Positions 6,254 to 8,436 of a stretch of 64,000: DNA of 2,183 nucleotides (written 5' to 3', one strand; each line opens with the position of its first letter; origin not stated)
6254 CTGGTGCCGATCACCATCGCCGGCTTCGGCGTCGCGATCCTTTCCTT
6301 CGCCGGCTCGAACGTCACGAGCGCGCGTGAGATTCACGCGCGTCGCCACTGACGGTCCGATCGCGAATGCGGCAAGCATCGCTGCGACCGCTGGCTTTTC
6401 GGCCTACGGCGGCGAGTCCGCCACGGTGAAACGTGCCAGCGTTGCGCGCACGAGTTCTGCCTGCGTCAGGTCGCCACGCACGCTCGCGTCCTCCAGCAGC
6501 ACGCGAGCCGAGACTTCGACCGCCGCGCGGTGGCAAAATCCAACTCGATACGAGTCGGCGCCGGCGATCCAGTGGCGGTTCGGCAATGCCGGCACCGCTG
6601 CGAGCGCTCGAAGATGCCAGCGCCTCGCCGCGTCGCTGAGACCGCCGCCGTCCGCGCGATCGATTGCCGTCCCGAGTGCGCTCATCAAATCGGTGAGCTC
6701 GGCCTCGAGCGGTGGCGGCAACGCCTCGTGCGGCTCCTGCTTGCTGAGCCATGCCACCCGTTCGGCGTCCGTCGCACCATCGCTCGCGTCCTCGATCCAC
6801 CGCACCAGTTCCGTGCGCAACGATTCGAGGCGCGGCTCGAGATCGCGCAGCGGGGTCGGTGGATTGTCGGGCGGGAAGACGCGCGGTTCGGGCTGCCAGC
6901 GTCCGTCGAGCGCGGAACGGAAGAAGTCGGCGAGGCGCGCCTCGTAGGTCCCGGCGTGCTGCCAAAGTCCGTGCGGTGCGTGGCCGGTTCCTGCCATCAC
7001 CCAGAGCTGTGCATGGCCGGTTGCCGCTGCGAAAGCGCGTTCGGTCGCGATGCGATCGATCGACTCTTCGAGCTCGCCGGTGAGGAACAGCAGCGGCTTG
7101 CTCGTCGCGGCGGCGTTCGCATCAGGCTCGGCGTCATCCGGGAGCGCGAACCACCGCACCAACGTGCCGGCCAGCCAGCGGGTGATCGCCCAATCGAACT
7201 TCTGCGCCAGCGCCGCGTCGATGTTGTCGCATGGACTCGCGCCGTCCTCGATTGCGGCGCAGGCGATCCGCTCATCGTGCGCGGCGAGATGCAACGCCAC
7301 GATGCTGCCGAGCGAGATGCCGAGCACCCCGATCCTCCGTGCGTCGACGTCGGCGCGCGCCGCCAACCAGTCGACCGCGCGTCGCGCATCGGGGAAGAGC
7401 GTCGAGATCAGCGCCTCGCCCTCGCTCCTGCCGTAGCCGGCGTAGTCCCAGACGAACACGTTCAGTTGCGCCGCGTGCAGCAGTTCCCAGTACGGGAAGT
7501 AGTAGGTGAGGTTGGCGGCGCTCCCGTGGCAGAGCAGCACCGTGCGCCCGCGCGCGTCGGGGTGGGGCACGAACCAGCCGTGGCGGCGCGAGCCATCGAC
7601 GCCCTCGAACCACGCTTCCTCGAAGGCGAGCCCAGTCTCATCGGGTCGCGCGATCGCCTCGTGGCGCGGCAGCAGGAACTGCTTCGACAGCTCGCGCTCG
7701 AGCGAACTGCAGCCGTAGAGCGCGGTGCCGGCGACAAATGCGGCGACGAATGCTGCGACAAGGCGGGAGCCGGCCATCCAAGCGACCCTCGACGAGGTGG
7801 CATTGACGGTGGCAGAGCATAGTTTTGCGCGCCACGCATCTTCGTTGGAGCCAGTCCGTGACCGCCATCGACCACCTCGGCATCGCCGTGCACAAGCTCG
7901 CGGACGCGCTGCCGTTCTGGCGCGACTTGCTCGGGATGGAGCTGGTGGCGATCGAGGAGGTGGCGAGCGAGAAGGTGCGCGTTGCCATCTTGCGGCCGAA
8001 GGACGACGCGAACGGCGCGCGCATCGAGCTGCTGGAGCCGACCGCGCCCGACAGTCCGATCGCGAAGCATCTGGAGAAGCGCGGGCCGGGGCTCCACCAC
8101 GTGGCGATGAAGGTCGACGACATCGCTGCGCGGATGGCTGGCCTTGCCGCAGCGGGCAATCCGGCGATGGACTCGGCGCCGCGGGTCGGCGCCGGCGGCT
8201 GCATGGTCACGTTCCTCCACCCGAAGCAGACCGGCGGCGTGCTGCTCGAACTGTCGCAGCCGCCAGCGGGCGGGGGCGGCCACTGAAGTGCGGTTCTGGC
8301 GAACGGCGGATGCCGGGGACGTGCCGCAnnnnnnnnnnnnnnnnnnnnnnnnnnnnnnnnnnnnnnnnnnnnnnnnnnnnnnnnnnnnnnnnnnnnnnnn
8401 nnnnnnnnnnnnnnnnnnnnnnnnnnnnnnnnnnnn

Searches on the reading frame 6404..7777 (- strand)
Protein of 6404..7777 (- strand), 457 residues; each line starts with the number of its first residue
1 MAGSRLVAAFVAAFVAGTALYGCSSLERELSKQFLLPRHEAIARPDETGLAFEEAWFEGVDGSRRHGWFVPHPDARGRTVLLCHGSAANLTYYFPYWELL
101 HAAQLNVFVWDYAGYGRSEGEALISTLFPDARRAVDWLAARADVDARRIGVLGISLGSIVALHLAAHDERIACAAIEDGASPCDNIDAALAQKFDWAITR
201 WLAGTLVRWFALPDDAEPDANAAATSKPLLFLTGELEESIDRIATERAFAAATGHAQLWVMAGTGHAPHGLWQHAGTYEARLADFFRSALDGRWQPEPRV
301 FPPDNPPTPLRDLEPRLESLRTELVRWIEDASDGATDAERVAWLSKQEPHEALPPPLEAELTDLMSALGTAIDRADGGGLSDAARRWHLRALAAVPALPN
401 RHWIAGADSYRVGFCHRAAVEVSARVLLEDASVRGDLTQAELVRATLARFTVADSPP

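Call 55: search_protein_families(library=pfam, proteins=[window:6404-7777:-], max_evalue=0.00001)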
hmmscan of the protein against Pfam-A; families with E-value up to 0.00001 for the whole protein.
window:6404-7777:- (457 aa): 4 families
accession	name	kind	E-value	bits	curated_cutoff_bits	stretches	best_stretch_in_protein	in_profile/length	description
PF00561.26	Abhydrolase_1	-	7.2e-12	45.9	25.8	1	79-211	2-132/245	alpha/beta hydrolase fold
PF12146.15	Hydrolase_4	-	1.1e-11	45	27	1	78-190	5-117/239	Serine aminopeptidase, S33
PF12697.13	Abhydrolase_6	-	6.5e-08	33.9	26.3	1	80-269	1-207/217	Alpha/beta hydrolase family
PF02129.25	Peptidase_S15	-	7.6e-06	26.2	23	0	109-181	56-130/262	X-Pro dipeptidyl-peptidase (S15 family)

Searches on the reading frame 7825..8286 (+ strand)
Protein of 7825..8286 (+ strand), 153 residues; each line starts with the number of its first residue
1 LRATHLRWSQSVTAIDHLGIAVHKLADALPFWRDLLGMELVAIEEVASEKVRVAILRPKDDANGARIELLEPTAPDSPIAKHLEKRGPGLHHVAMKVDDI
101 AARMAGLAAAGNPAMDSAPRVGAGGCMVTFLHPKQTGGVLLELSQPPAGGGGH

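Call 55: search_protein_families(library=pfam, proteins=[window:7825-8286:+], max_evalue=0.00001)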
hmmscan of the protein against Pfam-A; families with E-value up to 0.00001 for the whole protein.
window:7825-8286:+ (153 aa): 3 families
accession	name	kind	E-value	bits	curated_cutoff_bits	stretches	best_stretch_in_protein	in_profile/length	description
PF13669.12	Glyoxalase_4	-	1.8e-22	80.1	27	1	16-130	1-109/109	Glyoxalase/Bleomycin resistance protein/Dioxygenase superfamily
PF00903.31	Glyoxalase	-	3.6e-13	50.4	20.6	1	15-142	2-120/121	Glyoxalase/Bleomycin resistance protein/Dioxygenase superfamily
PF13468.12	Glyoxalase_3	-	4.4e-07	30.6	25.1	1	15-112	1-100/176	Glyoxalase-like domain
